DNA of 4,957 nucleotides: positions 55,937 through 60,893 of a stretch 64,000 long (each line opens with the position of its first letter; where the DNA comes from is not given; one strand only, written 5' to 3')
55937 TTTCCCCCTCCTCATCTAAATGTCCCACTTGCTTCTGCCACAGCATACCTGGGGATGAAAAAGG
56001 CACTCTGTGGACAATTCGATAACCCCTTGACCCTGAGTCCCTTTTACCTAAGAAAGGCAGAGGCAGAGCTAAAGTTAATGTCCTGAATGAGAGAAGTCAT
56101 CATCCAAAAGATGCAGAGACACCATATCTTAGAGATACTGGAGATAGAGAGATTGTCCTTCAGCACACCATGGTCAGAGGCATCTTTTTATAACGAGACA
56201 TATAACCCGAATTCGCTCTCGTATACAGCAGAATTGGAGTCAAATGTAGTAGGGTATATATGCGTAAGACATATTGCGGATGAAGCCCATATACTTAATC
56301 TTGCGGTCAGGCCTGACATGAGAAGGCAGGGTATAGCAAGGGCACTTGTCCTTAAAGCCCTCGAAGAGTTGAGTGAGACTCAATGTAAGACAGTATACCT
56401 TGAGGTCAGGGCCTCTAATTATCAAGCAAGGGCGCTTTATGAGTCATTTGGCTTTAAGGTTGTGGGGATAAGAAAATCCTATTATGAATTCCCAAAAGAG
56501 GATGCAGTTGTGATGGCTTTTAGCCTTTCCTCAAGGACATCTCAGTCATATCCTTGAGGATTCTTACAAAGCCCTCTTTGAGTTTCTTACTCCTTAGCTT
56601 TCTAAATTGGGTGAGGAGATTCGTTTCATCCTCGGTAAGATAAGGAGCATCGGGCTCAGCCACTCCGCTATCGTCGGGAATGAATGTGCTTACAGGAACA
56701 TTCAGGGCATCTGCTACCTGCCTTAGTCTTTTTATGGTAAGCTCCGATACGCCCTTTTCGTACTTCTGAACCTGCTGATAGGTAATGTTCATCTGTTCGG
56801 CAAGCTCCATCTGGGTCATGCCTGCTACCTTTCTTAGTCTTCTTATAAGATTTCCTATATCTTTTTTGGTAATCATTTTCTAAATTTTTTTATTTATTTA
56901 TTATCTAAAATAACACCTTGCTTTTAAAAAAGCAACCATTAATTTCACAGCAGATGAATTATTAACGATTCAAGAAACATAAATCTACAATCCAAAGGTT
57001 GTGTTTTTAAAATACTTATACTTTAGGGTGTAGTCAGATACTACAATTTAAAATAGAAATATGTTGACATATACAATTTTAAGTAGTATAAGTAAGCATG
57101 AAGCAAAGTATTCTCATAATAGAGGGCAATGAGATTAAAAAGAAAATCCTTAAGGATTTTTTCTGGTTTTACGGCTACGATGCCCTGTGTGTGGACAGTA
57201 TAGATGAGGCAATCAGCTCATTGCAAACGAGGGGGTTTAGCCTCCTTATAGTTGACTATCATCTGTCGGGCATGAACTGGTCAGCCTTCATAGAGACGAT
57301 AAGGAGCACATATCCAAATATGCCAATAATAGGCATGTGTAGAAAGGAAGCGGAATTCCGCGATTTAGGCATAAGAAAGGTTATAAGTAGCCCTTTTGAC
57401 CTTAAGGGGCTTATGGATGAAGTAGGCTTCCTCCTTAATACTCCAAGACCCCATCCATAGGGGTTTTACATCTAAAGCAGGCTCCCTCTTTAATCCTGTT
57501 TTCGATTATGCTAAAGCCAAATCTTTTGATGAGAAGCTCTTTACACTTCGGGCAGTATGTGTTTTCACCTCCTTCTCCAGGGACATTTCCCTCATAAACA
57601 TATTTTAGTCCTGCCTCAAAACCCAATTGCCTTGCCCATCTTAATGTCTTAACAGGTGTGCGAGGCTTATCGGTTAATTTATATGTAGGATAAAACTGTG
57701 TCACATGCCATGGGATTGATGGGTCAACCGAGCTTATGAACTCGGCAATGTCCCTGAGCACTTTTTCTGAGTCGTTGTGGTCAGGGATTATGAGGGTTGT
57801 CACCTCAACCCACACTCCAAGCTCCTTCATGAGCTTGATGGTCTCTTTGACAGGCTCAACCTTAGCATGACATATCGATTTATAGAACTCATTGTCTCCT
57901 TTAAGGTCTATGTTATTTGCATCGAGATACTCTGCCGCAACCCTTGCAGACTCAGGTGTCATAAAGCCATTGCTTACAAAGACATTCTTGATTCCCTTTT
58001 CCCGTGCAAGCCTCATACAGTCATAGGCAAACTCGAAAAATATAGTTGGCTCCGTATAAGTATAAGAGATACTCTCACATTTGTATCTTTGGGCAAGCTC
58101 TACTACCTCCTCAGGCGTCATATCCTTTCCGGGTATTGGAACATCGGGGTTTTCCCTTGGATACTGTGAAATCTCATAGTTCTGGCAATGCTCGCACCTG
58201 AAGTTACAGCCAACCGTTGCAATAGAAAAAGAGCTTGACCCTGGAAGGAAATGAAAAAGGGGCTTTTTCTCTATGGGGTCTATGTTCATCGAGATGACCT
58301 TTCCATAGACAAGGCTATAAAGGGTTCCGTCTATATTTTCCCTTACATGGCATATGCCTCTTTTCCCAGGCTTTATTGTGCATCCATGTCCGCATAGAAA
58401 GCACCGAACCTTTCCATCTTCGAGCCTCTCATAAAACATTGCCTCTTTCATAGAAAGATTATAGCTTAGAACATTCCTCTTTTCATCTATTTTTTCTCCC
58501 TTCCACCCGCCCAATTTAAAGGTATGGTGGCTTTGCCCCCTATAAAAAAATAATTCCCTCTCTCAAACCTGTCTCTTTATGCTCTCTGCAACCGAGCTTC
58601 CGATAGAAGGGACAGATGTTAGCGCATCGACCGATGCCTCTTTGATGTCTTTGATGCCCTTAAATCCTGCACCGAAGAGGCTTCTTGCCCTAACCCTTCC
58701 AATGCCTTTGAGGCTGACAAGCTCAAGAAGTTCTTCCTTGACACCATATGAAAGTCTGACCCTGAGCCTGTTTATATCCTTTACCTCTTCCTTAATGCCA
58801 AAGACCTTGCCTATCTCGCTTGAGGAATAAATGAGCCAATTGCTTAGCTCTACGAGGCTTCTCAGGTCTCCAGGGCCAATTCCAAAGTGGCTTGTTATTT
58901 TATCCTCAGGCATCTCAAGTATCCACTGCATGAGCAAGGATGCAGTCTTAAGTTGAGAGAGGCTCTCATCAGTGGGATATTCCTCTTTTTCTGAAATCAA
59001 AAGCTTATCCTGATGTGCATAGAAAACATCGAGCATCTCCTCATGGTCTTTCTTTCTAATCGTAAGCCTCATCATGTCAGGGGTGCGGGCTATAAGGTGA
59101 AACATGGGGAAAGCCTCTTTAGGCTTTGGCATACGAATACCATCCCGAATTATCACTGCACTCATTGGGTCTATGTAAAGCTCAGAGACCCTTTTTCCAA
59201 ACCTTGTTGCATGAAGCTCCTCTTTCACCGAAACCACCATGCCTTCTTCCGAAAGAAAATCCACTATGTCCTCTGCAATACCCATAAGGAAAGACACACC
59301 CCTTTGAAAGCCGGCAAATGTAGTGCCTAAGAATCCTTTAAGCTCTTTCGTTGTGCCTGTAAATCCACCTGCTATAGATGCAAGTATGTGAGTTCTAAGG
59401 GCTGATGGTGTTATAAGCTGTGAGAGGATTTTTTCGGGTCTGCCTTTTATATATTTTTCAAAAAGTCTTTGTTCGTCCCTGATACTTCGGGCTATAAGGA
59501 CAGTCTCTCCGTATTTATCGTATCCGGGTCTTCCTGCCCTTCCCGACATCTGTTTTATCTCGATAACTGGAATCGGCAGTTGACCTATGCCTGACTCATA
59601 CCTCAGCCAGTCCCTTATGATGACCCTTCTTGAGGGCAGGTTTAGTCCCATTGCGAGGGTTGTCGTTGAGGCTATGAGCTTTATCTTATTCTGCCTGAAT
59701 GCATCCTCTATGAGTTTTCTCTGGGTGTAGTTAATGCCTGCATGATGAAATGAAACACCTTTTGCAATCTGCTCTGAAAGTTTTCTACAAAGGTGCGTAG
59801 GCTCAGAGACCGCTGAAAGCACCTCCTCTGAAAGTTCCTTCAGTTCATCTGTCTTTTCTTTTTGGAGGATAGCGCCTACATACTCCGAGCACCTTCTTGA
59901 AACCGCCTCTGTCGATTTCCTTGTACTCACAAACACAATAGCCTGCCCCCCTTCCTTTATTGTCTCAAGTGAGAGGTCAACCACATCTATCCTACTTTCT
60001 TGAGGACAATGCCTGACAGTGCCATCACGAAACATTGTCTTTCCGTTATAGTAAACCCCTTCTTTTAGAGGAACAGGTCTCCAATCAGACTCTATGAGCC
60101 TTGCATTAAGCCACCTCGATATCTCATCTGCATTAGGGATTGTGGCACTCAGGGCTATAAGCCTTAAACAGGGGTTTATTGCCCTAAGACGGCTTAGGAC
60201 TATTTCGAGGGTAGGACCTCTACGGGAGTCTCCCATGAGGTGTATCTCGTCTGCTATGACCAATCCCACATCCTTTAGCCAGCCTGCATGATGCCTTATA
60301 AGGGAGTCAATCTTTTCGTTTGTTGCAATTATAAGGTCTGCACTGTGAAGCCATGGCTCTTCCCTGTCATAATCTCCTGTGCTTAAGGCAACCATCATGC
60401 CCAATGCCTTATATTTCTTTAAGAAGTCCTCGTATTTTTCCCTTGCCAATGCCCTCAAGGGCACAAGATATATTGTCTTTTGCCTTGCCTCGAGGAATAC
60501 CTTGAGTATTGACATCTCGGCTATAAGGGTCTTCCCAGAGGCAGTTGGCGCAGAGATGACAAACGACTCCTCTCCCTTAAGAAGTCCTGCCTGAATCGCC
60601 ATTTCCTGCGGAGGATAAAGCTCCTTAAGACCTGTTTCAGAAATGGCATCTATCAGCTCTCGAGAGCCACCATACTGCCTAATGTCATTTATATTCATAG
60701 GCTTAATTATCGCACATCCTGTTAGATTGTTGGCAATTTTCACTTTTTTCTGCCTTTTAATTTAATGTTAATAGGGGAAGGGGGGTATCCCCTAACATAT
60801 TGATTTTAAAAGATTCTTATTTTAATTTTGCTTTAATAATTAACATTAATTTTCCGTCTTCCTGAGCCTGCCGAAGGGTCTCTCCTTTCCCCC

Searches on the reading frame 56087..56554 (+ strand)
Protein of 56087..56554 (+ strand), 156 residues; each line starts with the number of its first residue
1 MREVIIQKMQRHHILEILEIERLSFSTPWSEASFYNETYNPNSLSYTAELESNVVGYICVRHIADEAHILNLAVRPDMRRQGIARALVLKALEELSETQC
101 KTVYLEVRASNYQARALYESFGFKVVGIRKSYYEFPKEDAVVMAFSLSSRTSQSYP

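Call 63: search_protein_families(library=pfam, proteins=[window:56087-56554:+], max_evalue=0.0001)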
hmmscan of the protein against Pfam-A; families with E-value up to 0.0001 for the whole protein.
window:56087-56554:+ (156 aa): 7 families
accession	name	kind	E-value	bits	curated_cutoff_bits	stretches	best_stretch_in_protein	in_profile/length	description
PF00583.31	Acetyltransf_1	-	4.5e-24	85.4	20.7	1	16-123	3-116/116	Acetyltransferase (GNAT) family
PF13673.13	Acetyltransf_10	-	6.7e-18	65.3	23.6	1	28-127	16-111/128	Acetyltransferase (GNAT) domain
PF13508.13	Acetyltransf_7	-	1e-16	61.5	27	1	43-125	3-84/84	Acetyltransferase (GNAT) domain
PF08445.16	FR47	-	1.8e-09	37.9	22.1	1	67-126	22-80/86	FR47-like protein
PF13420.13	Acetyltransf_4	-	5.6e-06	26.9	24.3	1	40-134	46-145/155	Acetyltransferase (GNAT) domain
PF13302.13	Acetyltransf_3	-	6.8e-06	27.3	25.4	1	35-124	45-138/138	Acetyltransferase (GNAT) domain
PF13527.13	Acetyltransf_9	-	6.3e-05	23.4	25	0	67-125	73-126/127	Acetyltransferase (GNAT) domain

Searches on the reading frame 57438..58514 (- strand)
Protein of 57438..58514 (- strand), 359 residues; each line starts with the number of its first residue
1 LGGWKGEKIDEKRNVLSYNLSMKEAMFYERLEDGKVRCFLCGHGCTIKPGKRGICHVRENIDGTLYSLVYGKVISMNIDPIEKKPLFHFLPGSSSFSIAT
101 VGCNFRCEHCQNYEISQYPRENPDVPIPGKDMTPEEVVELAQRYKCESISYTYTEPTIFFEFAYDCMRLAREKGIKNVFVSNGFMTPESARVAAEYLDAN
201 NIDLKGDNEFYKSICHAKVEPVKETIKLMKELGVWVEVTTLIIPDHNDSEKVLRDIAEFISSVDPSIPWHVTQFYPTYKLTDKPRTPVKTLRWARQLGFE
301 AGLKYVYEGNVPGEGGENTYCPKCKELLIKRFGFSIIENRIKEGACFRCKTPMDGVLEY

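Call 63: search_protein_families(library=pfam, proteins=[window:57438-58514:-], max_evalue=0.0001)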
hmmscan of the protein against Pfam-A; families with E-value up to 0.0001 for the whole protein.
window:57438-58514:- (359 aa): 1 family
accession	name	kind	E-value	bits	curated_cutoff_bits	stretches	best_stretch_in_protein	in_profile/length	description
PF04055.27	Radical_SAM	-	6.5e-26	91.9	29.5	1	99-250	3-158/166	Radical SAM superfamily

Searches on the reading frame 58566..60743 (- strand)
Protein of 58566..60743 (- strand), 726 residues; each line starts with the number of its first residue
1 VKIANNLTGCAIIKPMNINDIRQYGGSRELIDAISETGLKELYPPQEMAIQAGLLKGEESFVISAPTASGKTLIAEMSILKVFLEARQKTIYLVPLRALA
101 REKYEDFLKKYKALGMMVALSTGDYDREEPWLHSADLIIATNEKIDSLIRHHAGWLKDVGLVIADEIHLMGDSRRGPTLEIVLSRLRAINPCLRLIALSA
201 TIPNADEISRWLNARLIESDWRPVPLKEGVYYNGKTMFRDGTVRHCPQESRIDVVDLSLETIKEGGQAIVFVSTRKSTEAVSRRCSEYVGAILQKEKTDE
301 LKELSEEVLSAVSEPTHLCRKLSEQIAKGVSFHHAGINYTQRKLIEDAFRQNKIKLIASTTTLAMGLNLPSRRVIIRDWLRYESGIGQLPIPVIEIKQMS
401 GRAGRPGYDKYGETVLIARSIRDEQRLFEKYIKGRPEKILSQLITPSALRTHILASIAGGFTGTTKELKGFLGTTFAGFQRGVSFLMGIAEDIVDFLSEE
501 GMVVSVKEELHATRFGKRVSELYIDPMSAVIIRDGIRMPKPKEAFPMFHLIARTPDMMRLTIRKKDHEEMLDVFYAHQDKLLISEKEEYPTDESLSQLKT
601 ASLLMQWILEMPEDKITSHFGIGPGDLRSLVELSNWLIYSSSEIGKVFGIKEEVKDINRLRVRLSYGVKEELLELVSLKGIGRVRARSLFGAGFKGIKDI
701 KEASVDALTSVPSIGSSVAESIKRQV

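Call 63: search_protein_families(library=pfam, proteins=[window:58566-60743:-], max_evalue=0.0001)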
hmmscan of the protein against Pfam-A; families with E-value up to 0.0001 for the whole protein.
window:58566-60743:- (726 aa): 8 families
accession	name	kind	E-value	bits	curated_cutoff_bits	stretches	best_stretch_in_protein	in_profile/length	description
PF21280.2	Helicase_dom4_arc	-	4.6e-36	123.9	27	1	546-667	2-125/125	Archaeal helicase, domain 4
PF00270.35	DEAD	-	2.6e-33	115.5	26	1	44-207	2-166/167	DEAD/DEAH box helicase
PF00271.37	Helicase_C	-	3.1e-12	47.2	23.5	1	320-407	32-110/110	Helicase conserved C-terminal domain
PF04851.21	ResIII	-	1.3e-09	38.6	22.5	1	41-203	3-163/164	Type III restriction enzyme, res subunit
PF14520.12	HHH_5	-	6.1e-09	36.7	27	1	673-724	2-53/57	Helix-hairpin-helix domain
PF22527.2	DEXQc_Suv3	-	1.6e-07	31.5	27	1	65-180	20-115/154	DEXQ-box helicase domain of Suv3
PF00633.29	HHH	-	1e-06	28.7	24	0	698-723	3-28/30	Helix-hairpin-helix motif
PF12826.13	HHH_2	-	5.3e-06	26.9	27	1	678-723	8-52/64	Helix-hairpin-helix motif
